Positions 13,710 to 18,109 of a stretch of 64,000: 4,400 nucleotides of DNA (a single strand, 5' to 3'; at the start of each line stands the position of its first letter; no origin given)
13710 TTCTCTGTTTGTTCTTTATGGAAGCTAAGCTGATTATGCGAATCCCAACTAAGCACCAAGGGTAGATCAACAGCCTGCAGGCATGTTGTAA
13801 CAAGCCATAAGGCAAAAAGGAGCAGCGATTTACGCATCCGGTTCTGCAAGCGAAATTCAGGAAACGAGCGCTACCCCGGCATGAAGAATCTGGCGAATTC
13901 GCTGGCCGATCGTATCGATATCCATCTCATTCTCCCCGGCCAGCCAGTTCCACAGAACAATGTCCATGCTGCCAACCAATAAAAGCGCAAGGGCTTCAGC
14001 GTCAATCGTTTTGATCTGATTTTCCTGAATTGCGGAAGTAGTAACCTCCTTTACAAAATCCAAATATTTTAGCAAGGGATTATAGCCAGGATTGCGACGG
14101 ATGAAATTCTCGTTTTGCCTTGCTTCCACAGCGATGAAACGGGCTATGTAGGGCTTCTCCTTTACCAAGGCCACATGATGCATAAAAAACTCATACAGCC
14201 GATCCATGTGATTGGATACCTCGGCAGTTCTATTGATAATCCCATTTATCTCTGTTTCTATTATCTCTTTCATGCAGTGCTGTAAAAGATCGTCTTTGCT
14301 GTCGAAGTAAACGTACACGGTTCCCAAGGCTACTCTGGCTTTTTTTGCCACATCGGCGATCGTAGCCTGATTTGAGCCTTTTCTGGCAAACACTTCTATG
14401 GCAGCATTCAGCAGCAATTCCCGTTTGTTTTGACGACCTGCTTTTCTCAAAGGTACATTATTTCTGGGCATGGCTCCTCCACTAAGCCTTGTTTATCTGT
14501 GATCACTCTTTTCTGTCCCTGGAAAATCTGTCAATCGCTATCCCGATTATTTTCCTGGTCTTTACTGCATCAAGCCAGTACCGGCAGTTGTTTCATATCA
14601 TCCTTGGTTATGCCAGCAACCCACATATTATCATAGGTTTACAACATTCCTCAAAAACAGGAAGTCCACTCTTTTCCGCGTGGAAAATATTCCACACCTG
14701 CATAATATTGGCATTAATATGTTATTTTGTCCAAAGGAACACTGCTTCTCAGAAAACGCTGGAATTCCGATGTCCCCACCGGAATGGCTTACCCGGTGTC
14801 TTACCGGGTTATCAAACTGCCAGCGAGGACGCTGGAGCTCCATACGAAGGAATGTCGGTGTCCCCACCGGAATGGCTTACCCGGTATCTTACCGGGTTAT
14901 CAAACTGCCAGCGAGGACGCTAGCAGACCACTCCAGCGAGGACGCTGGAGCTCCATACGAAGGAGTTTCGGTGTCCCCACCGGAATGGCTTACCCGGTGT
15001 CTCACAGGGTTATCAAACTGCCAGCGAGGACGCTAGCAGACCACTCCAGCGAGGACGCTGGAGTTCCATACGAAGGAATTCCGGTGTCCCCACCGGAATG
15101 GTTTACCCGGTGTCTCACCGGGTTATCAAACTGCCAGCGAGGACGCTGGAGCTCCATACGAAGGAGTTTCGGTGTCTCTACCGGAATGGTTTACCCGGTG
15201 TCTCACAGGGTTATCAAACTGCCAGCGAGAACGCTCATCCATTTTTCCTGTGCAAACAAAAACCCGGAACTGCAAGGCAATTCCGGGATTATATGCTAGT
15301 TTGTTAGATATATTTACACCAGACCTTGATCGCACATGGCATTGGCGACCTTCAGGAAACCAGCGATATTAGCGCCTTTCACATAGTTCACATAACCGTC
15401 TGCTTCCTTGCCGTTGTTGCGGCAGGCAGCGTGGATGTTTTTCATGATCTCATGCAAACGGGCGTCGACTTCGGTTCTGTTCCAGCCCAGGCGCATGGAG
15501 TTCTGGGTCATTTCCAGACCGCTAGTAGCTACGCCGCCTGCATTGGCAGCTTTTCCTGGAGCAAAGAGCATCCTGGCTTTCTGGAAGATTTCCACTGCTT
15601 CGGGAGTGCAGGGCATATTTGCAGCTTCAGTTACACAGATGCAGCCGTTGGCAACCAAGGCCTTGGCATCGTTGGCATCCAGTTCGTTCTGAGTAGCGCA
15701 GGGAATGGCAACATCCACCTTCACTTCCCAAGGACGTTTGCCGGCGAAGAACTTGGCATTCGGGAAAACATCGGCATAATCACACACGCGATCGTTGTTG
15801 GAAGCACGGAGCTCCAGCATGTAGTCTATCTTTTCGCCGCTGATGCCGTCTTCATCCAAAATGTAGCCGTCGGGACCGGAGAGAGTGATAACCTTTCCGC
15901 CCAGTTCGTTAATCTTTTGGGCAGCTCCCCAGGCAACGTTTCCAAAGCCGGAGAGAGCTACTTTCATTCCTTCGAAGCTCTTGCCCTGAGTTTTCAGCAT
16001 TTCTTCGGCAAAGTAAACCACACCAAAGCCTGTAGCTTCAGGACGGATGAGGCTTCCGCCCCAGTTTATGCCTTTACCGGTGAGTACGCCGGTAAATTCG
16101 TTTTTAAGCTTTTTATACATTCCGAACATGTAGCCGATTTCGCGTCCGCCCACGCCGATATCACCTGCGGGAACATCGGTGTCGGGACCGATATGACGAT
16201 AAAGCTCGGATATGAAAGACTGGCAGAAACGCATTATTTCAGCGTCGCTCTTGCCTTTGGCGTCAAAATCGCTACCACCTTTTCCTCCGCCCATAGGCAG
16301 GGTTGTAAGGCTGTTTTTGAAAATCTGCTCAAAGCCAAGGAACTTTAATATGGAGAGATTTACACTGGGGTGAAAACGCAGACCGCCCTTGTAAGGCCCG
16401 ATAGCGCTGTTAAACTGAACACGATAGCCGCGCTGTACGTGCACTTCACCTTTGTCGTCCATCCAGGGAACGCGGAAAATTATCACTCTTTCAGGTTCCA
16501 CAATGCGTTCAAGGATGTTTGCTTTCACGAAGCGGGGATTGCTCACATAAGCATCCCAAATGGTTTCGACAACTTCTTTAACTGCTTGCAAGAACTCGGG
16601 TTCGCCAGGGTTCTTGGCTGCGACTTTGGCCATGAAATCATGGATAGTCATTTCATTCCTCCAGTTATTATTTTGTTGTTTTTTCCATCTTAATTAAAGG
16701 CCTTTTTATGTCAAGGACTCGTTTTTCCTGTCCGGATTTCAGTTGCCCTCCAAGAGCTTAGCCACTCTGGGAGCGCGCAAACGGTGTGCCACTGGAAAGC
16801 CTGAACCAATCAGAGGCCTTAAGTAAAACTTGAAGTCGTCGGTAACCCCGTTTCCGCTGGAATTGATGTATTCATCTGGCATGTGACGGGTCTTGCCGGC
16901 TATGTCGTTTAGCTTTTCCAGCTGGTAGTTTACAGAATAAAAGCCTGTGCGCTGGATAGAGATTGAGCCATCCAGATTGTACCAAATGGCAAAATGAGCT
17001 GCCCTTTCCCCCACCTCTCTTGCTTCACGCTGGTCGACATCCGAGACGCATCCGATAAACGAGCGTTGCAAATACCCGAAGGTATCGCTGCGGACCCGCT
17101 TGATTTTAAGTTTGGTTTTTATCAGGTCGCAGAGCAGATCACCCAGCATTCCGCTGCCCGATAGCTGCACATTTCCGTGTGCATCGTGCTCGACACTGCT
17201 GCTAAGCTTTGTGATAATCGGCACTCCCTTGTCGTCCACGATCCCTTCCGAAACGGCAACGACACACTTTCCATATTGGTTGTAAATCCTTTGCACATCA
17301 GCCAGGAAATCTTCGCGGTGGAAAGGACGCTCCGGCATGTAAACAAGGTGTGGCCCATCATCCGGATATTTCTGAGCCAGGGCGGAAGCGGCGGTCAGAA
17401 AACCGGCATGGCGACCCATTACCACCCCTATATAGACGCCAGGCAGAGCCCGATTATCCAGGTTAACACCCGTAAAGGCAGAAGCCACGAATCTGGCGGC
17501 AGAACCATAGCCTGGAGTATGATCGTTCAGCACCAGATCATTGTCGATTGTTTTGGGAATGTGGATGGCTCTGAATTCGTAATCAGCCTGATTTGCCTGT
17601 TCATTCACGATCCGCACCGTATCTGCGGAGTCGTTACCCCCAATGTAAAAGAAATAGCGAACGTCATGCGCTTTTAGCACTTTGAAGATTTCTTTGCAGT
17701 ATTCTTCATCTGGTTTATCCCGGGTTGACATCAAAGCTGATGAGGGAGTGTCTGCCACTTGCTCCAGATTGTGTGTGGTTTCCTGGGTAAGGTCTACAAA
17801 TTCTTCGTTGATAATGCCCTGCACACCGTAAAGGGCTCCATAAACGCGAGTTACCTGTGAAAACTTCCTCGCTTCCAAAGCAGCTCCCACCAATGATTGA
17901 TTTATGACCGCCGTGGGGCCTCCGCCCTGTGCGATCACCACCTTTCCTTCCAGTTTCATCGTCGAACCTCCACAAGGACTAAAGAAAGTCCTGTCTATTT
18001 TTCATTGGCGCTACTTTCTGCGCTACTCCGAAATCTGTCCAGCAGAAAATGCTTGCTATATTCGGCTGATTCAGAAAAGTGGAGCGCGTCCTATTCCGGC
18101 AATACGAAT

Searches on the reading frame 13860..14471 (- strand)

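Call 84: search_protein_families(library=pfam, proteins=[window:13860-14471:-], max_evalue=0.0001)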
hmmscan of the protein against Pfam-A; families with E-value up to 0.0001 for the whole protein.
window:13860-14471:- (204 aa): 2 families
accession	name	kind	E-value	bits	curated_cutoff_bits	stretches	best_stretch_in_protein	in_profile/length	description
PF00440.29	TetR_N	-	5.3e-14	52.2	24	1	20-65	1-46/47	Bacterial regulatory proteins, tetR family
PF08359.16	TetR_C_4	-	8.9e-07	29.6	21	1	73-197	7-131/133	YsiA-like protein, C-terminal region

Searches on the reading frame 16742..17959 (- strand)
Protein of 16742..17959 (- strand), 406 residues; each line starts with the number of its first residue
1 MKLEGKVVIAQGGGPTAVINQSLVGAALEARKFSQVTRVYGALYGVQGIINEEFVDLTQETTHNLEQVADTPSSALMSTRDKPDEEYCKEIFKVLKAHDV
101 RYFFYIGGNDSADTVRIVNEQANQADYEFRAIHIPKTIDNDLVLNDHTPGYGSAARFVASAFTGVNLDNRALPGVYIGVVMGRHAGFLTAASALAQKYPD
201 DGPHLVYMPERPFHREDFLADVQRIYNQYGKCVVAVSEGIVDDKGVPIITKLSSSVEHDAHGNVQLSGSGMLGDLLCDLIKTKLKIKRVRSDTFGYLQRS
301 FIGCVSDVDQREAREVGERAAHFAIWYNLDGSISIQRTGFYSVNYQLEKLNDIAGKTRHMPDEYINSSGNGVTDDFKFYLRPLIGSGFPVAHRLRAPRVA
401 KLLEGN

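Call 84: search_protein_families(library=pfam, proteins=[window:16742-17959:-], max_evalue=0.0001)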
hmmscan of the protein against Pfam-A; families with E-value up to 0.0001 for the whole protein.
window:16742-17959:- (406 aa): 1 family
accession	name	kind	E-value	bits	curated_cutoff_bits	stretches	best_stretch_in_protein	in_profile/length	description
PF00365.25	PFK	-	5.3e-48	164.2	30.9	1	6-321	1-274/277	Phosphofructokinase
